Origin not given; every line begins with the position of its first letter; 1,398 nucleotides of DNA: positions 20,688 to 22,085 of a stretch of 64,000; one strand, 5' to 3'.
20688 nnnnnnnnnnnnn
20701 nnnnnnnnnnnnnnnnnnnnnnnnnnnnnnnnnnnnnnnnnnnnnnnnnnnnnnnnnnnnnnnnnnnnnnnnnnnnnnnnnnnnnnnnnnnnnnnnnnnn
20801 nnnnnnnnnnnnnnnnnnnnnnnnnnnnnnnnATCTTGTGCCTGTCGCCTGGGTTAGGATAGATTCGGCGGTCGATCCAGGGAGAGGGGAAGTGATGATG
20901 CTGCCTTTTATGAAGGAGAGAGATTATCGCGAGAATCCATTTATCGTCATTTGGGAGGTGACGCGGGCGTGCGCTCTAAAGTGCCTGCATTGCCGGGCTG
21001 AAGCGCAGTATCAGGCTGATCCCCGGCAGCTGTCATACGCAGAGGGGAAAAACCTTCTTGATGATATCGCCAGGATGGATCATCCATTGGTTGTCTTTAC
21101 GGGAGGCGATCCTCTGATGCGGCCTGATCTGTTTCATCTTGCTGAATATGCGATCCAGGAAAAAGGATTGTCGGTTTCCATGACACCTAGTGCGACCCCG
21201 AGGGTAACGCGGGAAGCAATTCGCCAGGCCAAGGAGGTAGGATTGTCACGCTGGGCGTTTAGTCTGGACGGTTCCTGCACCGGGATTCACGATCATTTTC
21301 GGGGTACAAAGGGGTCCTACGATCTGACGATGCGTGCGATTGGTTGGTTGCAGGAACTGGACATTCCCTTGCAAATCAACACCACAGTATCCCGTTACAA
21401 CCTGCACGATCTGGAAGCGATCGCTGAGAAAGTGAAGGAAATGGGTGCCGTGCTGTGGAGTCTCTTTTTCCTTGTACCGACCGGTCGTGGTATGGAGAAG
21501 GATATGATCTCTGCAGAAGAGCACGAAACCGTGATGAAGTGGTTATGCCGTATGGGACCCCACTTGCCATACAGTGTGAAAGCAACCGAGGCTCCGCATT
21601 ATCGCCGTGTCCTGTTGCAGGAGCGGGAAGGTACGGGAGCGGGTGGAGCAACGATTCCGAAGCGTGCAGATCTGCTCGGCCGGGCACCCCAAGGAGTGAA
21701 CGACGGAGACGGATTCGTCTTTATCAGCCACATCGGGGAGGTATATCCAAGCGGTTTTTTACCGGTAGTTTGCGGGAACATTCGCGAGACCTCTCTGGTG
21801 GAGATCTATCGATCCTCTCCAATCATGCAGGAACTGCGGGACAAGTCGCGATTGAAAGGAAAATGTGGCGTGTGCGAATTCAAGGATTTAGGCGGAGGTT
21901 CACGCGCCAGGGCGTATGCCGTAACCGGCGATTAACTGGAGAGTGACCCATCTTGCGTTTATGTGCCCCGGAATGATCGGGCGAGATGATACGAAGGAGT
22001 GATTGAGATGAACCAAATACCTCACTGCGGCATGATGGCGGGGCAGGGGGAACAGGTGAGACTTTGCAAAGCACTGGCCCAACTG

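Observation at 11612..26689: Fnr-type regulon: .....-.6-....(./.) boxes precede seven anaerobic / NO-stress transcription units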

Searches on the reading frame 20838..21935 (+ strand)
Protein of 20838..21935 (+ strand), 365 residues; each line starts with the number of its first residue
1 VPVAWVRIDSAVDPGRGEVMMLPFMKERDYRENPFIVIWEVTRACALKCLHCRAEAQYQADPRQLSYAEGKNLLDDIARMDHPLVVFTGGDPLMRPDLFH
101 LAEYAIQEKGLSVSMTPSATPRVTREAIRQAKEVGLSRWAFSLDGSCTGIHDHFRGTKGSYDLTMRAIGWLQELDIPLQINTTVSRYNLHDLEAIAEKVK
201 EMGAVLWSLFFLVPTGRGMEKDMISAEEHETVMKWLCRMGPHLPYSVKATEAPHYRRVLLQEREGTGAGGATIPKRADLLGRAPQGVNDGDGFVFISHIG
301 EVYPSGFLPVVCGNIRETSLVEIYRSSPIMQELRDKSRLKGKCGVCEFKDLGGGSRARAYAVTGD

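Call 8: search_protein_families(library=pfam, proteins=[window:20838-21935:+])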
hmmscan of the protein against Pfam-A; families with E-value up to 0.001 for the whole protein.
window:20838-21935:+ (365 aa): 2 families
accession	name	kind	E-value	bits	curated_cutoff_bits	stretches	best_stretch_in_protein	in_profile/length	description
PF04055.27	Radical_SAM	-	9.8e-21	75.1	29.5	1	40-198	2-165/166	Radical SAM superfamily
PF13186.11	SPASM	-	1.2e-05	26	21.5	1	293-346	7-66/67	Iron-sulfur cluster-binding domain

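Call 22: search_protein_families(library=ncbifam, proteins=[window:20838-21935:+])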
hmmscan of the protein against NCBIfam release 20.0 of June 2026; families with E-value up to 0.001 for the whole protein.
window:20838-21935:+ (365 aa): 54 families (the best 25 are shown)
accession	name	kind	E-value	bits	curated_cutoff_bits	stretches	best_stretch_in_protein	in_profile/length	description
TIGR04053.2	TIGR04053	equivalog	6.9e-138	459.9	395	1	29-365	2-354/366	TIGR04053 family radical SAM/SPASM domain-containing protein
TIGR04545.1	rSAM_ahbD_hemeb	equivalog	7.7e-98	328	500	1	36-365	1-327/339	heme b synthase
TIGR04055.1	rSAM_NirJ2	equivalog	9.2e-62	209.4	500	1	36-364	1-313/326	putative heme d1 biosynthesis radical SAM protein NirJ2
TIGR04546.1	rSAM_ahbC_deAc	equivalog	4.1e-48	164.1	650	2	36-229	40-232/390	12,18-didecarboxysiroheme deacetylase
TIGR04054.1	rSAM_NirJ1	equivalog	5.3e-45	153.7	650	1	36-365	37-372/387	putative heme d1 biosynthesis radical SAM protein NirJ1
TIGR04051.1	rSAM_NirJ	equivalog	5.5e-43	147.3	515.45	2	36-229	3-193/354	heme d1 biosynthesis radical SAM protein NirJ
TIGR04347.1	pseudo_SAM_Halo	equivalog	4.8e-41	141.3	525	2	31-237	35-239/390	TIGR04347 family pseudo-SAM/SPASM protein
TIGR04303.1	GeoRSP_rSAM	equivalog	7.5e-35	121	400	2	33-201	3-166/325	GeoRSP system radical SAM/SPASM protein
TIGR03962.1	mycofact_rSAM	equivalog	8.8e-35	120.5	265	1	32-240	9-216/339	mycofactocin radical SAM maturase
NF050035.1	rSAM_WgK_link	exception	5.2e-32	111.2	650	2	28-229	2-201/367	radical SAM/SPASM peptide maturase WgkB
NF045574.1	sacti_mat_StsB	exception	9.9e-32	110.4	625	2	37-223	98-280/466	StsB family radical SAM/SPASM domain sactipeptide maturase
TIGR04103.1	rSAM_nif11_3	equivalog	1.4e-27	96.3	725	1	37-225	7-191/412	nif11-class peptide radical SAM maturase 3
TIGR03913.1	rad_SAM_trio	equivalog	7.1e-27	93.9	591.75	1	25-224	8-204/477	GDL motif peptide-associated radical SAM/SPASM maturase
TIGR02109.1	PQQ_syn_pqqE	equivalog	1.4e-26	93.3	381.35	2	33-204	5-174/358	pyrroloquinoline quinone biosynthesis protein PqqE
TIGR04340.1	rSAM_ACGX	hypoth_equivalog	3.3e-26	92.3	400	1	35-364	3-328/341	radical SAM/SPASM domain protein, ACGX system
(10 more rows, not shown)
